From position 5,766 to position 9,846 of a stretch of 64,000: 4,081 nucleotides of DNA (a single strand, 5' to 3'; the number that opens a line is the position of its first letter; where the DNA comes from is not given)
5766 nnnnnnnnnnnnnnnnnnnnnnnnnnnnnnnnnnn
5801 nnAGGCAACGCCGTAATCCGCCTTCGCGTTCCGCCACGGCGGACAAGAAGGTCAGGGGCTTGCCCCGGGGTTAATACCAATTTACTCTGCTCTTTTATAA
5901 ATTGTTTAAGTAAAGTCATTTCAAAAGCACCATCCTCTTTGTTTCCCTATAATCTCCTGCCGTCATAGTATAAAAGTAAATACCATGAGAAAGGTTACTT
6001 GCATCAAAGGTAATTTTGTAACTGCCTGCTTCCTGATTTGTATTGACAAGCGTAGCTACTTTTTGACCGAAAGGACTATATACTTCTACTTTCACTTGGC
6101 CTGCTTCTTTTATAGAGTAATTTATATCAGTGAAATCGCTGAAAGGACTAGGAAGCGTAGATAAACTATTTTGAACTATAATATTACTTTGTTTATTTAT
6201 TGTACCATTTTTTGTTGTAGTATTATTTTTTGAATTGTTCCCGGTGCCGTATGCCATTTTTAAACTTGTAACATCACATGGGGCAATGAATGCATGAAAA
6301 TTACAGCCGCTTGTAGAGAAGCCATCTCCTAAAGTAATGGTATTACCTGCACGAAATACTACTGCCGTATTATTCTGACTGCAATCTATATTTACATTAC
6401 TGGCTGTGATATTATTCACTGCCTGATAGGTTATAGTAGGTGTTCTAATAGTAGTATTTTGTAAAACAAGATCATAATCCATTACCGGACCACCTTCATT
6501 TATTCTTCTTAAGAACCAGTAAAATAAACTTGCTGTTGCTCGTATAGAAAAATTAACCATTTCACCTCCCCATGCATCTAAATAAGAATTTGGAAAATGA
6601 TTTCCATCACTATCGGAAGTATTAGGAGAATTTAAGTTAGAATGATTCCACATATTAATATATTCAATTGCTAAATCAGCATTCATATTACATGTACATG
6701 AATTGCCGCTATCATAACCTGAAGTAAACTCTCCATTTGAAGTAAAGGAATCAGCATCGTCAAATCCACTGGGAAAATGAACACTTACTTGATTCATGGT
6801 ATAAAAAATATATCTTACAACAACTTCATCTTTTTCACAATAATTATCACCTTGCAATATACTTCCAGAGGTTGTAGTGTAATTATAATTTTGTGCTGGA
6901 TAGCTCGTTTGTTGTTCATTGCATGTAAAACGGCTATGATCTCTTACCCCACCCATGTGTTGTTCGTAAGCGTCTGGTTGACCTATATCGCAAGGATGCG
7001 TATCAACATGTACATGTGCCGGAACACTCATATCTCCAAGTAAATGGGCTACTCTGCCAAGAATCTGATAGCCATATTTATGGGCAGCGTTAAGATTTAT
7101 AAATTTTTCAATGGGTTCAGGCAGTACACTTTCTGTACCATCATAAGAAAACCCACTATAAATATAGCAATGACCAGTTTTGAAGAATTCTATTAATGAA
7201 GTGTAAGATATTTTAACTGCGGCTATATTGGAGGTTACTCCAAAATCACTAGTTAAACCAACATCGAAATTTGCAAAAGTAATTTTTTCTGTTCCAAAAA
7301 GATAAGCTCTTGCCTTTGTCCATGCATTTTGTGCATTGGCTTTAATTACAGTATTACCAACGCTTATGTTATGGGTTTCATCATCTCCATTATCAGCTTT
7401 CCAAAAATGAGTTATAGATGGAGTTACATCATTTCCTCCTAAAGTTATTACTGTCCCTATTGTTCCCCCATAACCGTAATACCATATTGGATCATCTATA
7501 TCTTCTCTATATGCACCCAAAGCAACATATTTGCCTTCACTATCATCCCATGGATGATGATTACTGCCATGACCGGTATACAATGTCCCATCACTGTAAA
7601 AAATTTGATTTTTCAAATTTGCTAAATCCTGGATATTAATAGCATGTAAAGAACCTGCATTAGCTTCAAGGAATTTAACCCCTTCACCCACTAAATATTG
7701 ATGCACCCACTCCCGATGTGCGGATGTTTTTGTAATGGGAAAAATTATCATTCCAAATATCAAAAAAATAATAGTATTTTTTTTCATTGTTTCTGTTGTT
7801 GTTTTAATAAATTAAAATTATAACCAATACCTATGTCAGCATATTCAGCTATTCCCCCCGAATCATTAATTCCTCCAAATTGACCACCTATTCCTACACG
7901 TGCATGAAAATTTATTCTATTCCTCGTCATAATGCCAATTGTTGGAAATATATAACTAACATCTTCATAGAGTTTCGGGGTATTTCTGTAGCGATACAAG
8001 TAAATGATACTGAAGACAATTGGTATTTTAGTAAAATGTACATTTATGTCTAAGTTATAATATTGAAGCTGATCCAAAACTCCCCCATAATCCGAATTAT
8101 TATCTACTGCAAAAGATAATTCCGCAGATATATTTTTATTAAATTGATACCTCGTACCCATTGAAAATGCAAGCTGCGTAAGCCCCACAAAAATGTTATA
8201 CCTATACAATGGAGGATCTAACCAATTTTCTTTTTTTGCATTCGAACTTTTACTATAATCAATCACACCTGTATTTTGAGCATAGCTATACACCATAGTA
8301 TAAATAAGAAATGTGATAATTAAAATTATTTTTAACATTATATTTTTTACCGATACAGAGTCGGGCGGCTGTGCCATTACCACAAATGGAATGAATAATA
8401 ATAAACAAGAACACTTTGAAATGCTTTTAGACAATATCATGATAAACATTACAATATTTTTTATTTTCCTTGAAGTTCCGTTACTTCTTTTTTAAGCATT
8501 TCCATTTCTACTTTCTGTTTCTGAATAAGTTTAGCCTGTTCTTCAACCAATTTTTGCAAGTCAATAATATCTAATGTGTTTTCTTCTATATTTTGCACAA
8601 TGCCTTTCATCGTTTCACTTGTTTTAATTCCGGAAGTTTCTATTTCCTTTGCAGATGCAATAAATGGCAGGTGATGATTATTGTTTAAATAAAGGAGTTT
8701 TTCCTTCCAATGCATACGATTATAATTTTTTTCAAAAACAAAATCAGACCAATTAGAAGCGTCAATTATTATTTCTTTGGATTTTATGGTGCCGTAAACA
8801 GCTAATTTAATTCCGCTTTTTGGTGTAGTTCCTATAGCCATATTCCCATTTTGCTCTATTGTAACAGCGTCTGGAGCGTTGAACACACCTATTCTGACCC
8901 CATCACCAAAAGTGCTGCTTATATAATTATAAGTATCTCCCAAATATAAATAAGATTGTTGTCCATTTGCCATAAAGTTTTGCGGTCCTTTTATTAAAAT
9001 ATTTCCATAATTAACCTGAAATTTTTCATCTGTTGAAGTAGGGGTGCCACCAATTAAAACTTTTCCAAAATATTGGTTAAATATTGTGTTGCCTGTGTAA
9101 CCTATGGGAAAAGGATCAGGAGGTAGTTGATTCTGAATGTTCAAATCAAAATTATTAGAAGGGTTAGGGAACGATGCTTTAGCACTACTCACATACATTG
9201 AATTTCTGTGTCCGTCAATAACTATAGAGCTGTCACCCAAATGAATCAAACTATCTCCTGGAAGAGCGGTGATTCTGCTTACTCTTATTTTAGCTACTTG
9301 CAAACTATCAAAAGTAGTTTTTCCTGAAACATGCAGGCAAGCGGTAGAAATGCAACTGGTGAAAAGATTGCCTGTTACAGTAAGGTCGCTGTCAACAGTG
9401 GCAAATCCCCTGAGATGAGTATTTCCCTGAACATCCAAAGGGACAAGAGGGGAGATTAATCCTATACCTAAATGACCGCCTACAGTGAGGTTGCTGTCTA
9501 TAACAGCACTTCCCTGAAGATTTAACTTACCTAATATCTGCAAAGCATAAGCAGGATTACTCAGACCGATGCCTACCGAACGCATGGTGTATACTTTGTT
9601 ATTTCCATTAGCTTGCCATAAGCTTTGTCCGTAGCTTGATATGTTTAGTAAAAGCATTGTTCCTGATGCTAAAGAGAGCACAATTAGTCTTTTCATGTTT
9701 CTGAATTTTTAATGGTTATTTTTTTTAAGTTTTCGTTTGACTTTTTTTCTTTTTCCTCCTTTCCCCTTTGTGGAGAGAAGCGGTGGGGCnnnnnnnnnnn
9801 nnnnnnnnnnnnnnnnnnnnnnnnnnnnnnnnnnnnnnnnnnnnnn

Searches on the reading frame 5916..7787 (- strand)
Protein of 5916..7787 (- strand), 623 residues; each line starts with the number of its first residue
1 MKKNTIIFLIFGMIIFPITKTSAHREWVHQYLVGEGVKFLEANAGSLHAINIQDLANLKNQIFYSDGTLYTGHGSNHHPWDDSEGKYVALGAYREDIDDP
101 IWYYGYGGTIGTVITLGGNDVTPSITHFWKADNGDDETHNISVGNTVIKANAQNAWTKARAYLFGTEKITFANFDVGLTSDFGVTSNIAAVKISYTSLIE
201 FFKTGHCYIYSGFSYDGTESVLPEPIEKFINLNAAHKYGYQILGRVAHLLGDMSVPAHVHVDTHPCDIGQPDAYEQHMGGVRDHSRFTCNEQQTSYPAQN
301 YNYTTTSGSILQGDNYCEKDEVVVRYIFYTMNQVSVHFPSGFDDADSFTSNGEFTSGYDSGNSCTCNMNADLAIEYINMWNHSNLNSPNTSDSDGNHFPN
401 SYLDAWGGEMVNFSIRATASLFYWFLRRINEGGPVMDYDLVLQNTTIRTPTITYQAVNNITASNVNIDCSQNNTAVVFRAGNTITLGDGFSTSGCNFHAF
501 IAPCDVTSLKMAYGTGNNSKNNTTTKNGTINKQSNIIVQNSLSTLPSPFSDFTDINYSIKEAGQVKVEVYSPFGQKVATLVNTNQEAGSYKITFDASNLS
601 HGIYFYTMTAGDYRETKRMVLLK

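Call 61: search_protein_families(library=pfam, proteins=[window:5916-7787:-], max_evalue=0.00001)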
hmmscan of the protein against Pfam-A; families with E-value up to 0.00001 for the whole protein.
window:5916-7787:- (623 aa): 1 family
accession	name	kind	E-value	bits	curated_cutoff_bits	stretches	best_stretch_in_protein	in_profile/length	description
PF18962.6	Por_Secre_tail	-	3.9e-09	37.1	27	1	546-620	3-74/75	Secretion system C-terminal sorting domain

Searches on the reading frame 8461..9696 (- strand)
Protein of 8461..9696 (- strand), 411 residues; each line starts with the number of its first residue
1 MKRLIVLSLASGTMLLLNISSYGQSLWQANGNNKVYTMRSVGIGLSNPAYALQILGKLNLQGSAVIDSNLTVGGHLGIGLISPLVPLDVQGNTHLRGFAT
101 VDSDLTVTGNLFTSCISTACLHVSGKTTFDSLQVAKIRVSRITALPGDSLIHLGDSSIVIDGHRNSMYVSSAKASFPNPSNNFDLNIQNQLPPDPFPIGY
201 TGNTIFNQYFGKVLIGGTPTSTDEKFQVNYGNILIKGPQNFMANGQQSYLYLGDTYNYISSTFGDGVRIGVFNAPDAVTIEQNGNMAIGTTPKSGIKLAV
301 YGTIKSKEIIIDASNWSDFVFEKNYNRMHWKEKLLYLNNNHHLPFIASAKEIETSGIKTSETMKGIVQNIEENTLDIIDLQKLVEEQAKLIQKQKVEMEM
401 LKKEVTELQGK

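Call 60: find_encoding_contigs(protein=window:8461-9696:-, flank=10000, max_places=1)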
Protein window:8461-9696:- (411 aa): no gene with exactly this product is on record in the collection.

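Call 61: search_protein_families(library=pfam, proteins=[window:8461-9696:-], max_evalue=0.00001)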
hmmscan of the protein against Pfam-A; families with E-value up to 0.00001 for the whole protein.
window:8461-9696:- (411 aa): 0 families
